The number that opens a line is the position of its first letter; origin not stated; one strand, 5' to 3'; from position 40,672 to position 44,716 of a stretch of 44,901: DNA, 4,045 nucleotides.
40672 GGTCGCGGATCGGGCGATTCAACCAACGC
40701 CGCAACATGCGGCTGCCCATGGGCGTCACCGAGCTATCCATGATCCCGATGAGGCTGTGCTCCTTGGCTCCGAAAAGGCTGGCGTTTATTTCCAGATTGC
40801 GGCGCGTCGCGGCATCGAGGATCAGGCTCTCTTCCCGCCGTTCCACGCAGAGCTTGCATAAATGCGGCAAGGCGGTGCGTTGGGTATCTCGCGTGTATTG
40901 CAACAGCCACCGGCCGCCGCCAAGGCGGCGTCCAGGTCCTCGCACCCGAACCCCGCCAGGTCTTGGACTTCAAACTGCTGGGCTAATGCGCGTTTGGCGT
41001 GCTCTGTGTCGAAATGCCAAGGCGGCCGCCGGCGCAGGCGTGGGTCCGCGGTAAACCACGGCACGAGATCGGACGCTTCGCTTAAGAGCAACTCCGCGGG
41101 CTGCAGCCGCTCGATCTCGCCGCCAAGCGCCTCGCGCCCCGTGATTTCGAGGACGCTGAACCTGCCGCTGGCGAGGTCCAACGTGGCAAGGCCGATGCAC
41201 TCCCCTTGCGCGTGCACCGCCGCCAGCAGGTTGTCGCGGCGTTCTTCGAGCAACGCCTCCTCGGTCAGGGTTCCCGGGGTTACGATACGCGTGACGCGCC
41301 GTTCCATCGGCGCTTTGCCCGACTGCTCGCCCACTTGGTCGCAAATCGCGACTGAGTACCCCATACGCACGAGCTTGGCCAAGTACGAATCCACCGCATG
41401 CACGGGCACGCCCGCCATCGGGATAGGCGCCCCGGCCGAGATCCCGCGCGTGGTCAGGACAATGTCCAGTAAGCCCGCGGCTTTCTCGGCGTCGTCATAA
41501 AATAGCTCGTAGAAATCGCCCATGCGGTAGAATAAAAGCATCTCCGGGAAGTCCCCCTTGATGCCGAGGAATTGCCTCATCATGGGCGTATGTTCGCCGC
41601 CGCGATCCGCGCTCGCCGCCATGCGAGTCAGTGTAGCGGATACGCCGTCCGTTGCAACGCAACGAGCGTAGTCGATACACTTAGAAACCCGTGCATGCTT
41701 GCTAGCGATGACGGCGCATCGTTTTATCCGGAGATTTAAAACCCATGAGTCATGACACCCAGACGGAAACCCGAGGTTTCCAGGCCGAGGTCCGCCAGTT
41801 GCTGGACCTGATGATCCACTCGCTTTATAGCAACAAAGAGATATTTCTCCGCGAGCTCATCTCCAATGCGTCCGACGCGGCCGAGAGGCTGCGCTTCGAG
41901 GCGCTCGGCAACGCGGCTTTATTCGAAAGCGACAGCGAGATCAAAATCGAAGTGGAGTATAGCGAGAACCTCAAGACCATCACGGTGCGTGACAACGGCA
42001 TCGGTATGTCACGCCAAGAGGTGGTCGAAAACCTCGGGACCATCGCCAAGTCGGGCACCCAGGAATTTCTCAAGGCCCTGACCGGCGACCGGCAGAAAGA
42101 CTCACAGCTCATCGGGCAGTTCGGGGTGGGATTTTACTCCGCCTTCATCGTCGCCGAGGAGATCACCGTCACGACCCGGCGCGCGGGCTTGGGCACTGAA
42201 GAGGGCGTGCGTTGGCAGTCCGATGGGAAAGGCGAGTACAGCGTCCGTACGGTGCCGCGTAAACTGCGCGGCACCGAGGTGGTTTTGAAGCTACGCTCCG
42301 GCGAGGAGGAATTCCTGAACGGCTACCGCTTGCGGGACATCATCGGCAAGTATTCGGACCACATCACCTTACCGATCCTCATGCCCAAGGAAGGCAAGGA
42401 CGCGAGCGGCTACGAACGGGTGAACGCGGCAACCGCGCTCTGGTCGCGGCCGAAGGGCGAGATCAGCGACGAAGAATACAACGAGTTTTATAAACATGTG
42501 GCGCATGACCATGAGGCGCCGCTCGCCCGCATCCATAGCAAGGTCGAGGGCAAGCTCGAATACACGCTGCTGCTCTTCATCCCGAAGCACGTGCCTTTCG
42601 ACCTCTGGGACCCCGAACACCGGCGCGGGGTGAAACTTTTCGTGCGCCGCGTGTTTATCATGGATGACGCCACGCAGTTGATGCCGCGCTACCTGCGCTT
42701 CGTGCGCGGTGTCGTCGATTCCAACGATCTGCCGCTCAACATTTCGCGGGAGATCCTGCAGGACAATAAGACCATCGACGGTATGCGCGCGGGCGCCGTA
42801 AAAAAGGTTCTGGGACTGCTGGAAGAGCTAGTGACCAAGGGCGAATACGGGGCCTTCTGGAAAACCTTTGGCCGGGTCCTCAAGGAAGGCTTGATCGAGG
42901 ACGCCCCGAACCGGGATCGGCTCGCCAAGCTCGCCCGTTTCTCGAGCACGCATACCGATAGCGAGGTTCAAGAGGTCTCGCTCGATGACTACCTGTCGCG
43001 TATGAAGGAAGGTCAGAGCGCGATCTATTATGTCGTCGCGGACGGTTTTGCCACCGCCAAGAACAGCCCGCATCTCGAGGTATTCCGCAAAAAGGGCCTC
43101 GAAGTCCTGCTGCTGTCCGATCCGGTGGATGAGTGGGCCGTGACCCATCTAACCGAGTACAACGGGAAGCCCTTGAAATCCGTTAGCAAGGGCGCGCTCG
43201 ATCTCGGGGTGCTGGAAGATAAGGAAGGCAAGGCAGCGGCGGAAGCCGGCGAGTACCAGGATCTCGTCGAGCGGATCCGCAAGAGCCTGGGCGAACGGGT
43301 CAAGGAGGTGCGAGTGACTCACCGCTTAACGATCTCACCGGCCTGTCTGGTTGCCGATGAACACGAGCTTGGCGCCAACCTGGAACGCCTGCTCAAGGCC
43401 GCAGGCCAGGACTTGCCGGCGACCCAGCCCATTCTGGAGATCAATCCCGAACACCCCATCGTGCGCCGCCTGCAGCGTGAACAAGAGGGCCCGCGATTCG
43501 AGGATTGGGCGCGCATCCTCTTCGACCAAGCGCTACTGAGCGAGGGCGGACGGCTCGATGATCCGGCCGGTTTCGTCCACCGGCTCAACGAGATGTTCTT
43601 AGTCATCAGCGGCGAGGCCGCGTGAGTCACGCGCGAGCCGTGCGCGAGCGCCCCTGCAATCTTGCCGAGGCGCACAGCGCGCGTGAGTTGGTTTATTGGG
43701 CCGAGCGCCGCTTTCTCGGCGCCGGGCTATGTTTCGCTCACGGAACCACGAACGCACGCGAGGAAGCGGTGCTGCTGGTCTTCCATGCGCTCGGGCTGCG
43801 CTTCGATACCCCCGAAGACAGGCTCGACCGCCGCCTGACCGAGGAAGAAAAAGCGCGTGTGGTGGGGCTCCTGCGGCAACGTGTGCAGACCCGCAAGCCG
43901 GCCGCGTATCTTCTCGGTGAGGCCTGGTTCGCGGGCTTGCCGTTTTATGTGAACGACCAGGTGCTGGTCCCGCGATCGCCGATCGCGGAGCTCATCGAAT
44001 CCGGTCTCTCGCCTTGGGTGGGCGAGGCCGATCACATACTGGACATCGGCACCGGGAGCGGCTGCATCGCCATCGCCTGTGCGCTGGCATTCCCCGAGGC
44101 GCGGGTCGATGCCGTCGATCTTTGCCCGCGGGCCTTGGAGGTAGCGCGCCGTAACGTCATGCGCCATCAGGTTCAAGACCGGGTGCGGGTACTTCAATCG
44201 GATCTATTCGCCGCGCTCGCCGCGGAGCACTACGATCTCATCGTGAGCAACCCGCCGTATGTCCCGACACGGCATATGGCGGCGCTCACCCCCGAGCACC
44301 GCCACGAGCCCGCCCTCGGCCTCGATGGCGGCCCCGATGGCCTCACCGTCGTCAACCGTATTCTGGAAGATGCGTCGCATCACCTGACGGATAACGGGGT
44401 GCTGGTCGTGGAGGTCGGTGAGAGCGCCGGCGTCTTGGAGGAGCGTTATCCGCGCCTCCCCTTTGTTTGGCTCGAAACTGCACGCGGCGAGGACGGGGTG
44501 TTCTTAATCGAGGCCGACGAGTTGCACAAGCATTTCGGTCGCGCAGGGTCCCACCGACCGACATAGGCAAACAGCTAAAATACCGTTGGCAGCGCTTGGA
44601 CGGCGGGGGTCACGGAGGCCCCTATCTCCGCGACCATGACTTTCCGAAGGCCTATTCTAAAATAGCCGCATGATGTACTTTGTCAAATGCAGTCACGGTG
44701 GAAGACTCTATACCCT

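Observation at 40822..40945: mutS is split into two overlapping ORFs by a single-nucleotide frameshift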

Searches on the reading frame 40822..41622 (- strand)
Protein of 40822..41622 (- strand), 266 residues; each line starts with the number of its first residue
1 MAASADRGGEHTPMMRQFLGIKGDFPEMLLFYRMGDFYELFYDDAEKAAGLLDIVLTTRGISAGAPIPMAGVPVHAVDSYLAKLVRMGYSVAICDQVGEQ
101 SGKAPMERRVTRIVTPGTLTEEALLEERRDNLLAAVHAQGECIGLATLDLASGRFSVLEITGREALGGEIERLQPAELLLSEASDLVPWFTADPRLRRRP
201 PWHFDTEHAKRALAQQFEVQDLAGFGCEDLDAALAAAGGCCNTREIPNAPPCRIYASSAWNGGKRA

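Call 5: search_protein_families(library=pfam, proteins=[window:40822-41622:-])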
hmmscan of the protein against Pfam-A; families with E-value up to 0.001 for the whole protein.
window:40822-41622:- (266 aa): 2 families
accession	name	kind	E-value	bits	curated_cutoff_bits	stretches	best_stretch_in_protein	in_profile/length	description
PF01624.25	MutS_I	-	4.2e-39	133.7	20.6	1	12-122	1-112/113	MutS domain I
PF05188.22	MutS_II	-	3.1e-22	79.8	25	1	131-240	1-117/133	MutS domain II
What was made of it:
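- On Canonical bacterial MutS (MutS1) mismatch-repair protein: MutS_I 4.2e-39 (call 5).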

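Call 6: find_homologous_proteins(query=window:40825-41622:-, max_evalue=1e-20)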
Query window:40825-41622:- (266 aa): 7126 proteins with E <= 1e-20 among 8000 candidates; the best 120 are listed.
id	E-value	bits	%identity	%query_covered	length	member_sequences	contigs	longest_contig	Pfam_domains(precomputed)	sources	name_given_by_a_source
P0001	1.1e-146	505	96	90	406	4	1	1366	PF01624.26,PF05192.24,PF05188.24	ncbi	ncbi:MAG: DNA mismatch repair protein MutS, partial [Gammaproteobacteria bacterium]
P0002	2.4e-103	363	90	73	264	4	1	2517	PF01624.26,PF05188.24,PF27441.1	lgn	-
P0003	3.9e-96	340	64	90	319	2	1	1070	PF01624.26,PF05192.24,PF05188.24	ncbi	ncbi:MAG: DNA mismatch repair protein MutS, partial [Gammaproteobacteria bacterium]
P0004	6.0e-91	323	63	89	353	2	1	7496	PF01624.26,PF05192.24,PF05188.24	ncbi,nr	ncbi:MAG: DNA mismatch repair protein MutS, partial [Candidatus Competibacteraceae bacterium]|nr:DNA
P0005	1.2e-90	322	62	87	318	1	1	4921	PF01624.26,PF05192.24,PF05188.24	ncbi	ncbi:MAG TPA: DNA mismatch repair protein MutS, partial [Gammaproteobacteria bacterium]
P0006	2.5e-90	321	63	89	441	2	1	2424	PF01624.26,PF05192.24,PF05188.24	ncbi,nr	ncbi:MAG TPA: DNA mismatch repair protein MutS, partial [Gammaproteobacteria bacterium]|nr:DNA misma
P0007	3.3e-90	320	64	85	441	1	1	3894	PF01624.26,PF05192.24,PF05188.24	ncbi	ncbi:MAG: DNA mismatch repair protein MutS, partial [Gammaproteobacteria bacterium]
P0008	1.4e-89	318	58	99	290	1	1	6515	PF01624.26,PF05188.24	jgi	jgi:DNA mismatch repair protein MutS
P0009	1.6e-89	318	66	82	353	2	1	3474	PF01624.26,PF05192.24,PF05188.24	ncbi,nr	ncbi:MAG: hypothetical protein R3202_08310, partial [Candidatus Competibacterales bacterium]|nr:hypo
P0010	1.2e-88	315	63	86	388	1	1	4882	PF01624.26,PF05192.24,PF05188.24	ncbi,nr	ncbi:MAG: DNA mismatch repair protein MutS, partial [Gammaproteobacteria bacterium]|nr:DNA mismatch 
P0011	1.5e-88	315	63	88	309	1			PF01624.26,PF05188.24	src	-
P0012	1.6e-88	315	64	86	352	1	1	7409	PF01624.26,PF05192.24,PF05188.24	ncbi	-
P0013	2.5e-88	314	62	88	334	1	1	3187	PF01624.26,PF05192.24,PF05188.24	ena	-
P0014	3.7e-88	313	64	86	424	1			PF01624.26,PF05192.24,PF05188.24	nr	nr:DNA mismatch repair protein MutS [Candidatus Contendobacter sp.]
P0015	4.2e-88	313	64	84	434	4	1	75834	PF01624.26,PF05192.24,PF05188.24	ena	-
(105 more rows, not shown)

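Call 8: find_encoding_contigs(protein=P0001, flank=10000)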
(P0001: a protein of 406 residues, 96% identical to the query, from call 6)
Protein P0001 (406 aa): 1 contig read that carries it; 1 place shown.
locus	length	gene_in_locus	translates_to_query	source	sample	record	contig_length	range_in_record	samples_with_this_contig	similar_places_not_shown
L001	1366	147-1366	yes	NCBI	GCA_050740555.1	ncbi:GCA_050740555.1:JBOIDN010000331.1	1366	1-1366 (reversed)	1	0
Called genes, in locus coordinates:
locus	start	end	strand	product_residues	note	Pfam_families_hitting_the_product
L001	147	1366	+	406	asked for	PF01624:MutS_I, PF05188:MutS_II, PF05192:MutS_III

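Call 9: find_encoding_contigs(protein=P0002, flank=10000)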
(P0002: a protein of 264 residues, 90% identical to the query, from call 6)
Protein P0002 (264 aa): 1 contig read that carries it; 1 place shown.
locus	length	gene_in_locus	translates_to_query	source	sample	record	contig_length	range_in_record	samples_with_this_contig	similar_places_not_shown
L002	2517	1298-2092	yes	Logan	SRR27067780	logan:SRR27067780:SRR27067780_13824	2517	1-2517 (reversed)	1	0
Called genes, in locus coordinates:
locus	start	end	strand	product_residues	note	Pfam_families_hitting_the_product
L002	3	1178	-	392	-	?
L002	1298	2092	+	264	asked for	PF01624:MutS_I, PF05188:MutS_II, PF27441:MutS_C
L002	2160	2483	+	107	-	PF12797:Fer4_2 (faint), PF12837:Fer4_6 (faint), PF13237:Fer4_10 (faint), PF12838:Fer4_7 (weak), PF13187:Fer4_9 (faint), PF13484:Fer4_16 (faint), PF00037:Fer4 (weak), PF11953:DUF3470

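Call 17: find_encoding_contigs(protein=window:40822-41622:-, flank=6000, max_places=10)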
Protein window:40822-41622:- (266 aa): no gene with exactly this product is on record in the collection.

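Call 34: list_cluster_members(proteins=[window:40825-41622:-, window:39062-40945:-, window:41745-43622:+, L083:3357-5918:+, window:19729-21828:+])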
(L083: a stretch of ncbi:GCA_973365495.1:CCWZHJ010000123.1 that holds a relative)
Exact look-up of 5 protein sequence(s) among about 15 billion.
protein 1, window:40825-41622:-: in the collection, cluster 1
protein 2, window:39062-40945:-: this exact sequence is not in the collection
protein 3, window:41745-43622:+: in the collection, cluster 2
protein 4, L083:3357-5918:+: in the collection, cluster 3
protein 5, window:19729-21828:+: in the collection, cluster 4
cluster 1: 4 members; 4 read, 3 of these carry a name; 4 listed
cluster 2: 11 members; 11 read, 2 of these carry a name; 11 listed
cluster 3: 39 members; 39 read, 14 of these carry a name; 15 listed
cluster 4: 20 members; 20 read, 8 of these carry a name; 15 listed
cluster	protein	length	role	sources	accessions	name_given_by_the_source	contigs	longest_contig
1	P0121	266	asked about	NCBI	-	-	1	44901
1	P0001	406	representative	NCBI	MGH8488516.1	MAG: DNA mismatch repair protein MutS, partial [Gammaproteobacteria bacterium]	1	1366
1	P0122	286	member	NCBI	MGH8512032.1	MAG: DNA mismatch repair protein MutS, partial [Gammaproteobacteria bacterium]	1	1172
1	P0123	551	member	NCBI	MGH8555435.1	MAG: DNA mismatch repair protein MutS, partial [Gammaproteobacteria bacterium]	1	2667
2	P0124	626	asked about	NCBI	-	-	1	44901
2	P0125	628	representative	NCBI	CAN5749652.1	molecular chaperone HtpG [soil metagenome]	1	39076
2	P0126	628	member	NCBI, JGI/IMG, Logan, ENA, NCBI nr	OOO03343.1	MAG: Chaperone protein HtpG [Chromatiales bacterium USCg_Taylor]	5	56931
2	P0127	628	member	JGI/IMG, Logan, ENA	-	-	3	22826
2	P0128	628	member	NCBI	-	-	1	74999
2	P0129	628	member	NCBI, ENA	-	-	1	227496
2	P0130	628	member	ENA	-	-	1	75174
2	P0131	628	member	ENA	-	-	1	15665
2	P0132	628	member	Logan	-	-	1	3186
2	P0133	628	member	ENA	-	-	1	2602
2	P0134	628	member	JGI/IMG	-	-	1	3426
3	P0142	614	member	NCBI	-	-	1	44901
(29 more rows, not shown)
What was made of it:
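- Tried and rejected: The exact-product look-up of the 266-aa ORF found nothing outside the window's own contig (calls 17, 34).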

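Call 45: list_cluster_members(proteins=[P0002])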
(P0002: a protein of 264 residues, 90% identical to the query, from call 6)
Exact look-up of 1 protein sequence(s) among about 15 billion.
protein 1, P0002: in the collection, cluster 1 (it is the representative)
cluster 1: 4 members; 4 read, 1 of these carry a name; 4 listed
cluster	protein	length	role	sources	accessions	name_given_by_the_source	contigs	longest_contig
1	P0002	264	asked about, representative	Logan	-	-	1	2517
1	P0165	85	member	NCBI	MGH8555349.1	MAG: DNA mismatch repair protein MutS, partial [Gammaproteobacteria bacterium]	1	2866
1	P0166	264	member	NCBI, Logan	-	-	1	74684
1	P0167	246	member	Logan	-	-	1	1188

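Call 47: find_encoding_contigs(protein=P0166, flank=6000, max_places=6)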
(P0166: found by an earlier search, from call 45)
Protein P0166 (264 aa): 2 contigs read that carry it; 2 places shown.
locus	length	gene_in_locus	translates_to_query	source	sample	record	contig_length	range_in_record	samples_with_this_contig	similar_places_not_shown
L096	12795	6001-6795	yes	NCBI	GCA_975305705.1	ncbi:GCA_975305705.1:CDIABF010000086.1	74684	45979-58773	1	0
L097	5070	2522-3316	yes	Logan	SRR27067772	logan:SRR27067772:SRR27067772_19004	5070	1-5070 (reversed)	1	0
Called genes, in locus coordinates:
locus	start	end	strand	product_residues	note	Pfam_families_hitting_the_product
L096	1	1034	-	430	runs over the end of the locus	PF13847:Methyltransf_31, PF08241:Methyltransf_11 (faint), PF08242:Methyltransf_12 (faint), PF13649:Methyltransf_25 (weak)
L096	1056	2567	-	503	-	PF13522:GATase_6, PF13537:GATase_7, PF00733:Asn_synthase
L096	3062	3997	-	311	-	PF17827:PrmC_N (faint), PF13489:Methyltransf_23 (faint), PF06325:PrmA, PF05175:MTS, PF12847:Methyltransf_18 (faint), PF13847:Methyltransf_31 (weak), PF08242:Methyltransf_12 (faint), PF13649:Methyltransf_25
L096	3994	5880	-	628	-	PF02518:HATPase_c, PF13589:HATPase_c_3, PF00183:HSP90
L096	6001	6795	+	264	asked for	PF01624:MutS_I, PF05188:MutS_II, PF27441:MutS_C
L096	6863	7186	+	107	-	PF12797:Fer4_2 (faint), PF12837:Fer4_6 (faint), PF13237:Fer4_10 (faint), PF12838:Fer4_7 (weak), PF13187:Fer4_9 (faint), PF13484:Fer4_16 (faint), PF00037:Fer4 (weak), PF11953:DUF3470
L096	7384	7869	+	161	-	PF13511:DUF4124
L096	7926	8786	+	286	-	PF00069:Pkinase, PF07714:PK_Tyr_Ser-Thr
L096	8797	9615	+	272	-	PF00481:PP2C, PF13672:PP2C_2, PF07228:SpoIIE (weak)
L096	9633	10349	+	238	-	PF16697:Yop-YscD_cpl, PF00498:FHA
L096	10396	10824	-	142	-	PF08897:DUF1841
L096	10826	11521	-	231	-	PF00730:HhH-GPD, PF00633:HHH (weak), PF10576:EndIII_4Fe-2S (weak)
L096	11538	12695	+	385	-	PF17785:PUA_3, PF10672:Methyltrans_SAM, PF03602:Cons_hypoth95, PF09445:Methyltransf_15 (weak)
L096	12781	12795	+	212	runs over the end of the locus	PF04060:FeS, PF12797:Fer4_2 (faint), PF12838:Fer4_7 (faint), PF13484:Fer4_16 (faint), PF00037:Fer4, PF12837:Fer4_6 (weak), PF13237:Fer4_10 (weak), PF14697:Fer4_21, +1 more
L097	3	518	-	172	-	?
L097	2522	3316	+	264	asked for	PF01624:MutS_I, PF05188:MutS_II, PF27441:MutS_C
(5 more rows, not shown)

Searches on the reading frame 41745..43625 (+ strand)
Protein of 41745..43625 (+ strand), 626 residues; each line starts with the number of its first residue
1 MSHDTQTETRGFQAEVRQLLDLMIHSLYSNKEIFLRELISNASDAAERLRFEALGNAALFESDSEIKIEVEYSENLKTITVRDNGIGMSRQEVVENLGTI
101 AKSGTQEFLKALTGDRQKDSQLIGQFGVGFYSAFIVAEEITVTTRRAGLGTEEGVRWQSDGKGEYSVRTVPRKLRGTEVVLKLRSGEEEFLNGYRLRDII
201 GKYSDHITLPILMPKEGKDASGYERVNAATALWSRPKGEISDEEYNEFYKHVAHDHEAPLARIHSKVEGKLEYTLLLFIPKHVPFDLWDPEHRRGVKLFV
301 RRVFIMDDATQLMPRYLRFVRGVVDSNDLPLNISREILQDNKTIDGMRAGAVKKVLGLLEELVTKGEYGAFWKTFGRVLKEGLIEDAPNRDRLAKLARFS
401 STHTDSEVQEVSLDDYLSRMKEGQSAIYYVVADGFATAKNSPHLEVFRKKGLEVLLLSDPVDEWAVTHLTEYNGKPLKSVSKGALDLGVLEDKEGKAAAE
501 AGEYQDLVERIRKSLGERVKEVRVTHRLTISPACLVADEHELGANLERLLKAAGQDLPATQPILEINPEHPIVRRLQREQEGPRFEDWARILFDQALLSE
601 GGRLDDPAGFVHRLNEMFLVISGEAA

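Call 14: search_protein_families(library=pfam, proteins=[window:41745-43625:+], max_evalue=0.00001)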
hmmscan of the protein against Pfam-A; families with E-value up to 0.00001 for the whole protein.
window:41745-43625:+ (626 aa): 3 families
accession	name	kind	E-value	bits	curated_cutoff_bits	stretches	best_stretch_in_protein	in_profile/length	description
PF00183.23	HSP90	-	4.5e-129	432.2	24.4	1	219-618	75-486/518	Hsp90 protein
PF13589.12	HATPase_c_3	-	3e-12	47.2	25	1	33-167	5-116/137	Histidine kinase-, DNA gyrase B-, and HSP90-like ATPase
PF02518.31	HATPase_c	-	2.5e-07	31.5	26.4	1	45-144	5-95/111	Histidine kinase-, DNA gyrase B-, and HSP90-like ATPase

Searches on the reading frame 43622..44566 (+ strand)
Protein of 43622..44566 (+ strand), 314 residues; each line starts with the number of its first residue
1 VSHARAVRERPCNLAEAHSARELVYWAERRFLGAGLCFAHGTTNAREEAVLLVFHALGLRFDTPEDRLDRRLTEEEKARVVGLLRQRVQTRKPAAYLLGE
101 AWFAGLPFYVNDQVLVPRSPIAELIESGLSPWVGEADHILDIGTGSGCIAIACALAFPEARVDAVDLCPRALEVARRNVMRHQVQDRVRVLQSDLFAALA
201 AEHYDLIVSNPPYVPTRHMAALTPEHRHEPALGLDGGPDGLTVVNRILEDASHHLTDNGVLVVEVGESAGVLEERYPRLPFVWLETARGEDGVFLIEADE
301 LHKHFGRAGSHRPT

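Call 14: search_protein_families(library=pfam, proteins=[window:43622-44566:+], max_evalue=0.00001)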
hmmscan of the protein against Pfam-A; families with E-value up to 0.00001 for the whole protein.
window:43622-44566:+ (314 aa): 9 families
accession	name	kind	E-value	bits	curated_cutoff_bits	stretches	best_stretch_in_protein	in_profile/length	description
PF05175.20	MTS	-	5e-20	72.3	23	1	136-217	32-112/170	Methyltransferase small domain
PF06325.19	PrmA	-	3.9e-11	43.4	22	1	134-210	160-233/296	Ribosomal protein L11 methyltransferase (PrmA)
PF13649.12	Methyltransf_25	-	5.9e-11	43.4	27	1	139-218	1-81/97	Methyltransferase domain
PF13847.12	Methyltransf_31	-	1.2e-09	38.4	27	1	136-263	4-109/145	Methyltransferase domain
PF08242.18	Methyltransf_12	-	1e-08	36.2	30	1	140-210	1-72/98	Methyltransferase domain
PF08241.18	Methyltransf_11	-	4.7e-07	30.8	21.2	1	140-210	1-67/95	Methyltransferase domain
PF01170.24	UPF0020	-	5.8e-06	26.6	22.3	0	159-213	76-131/197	RMKL-like, methyltransferase domain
PF13489.12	Methyltransf_23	-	8.2e-06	26.1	27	0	130-309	17-158/164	Methyltransferase domain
PF12847.13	Methyltransf_18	-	9.8e-06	26.1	27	0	132-208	11-87/151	Methyltransferase domain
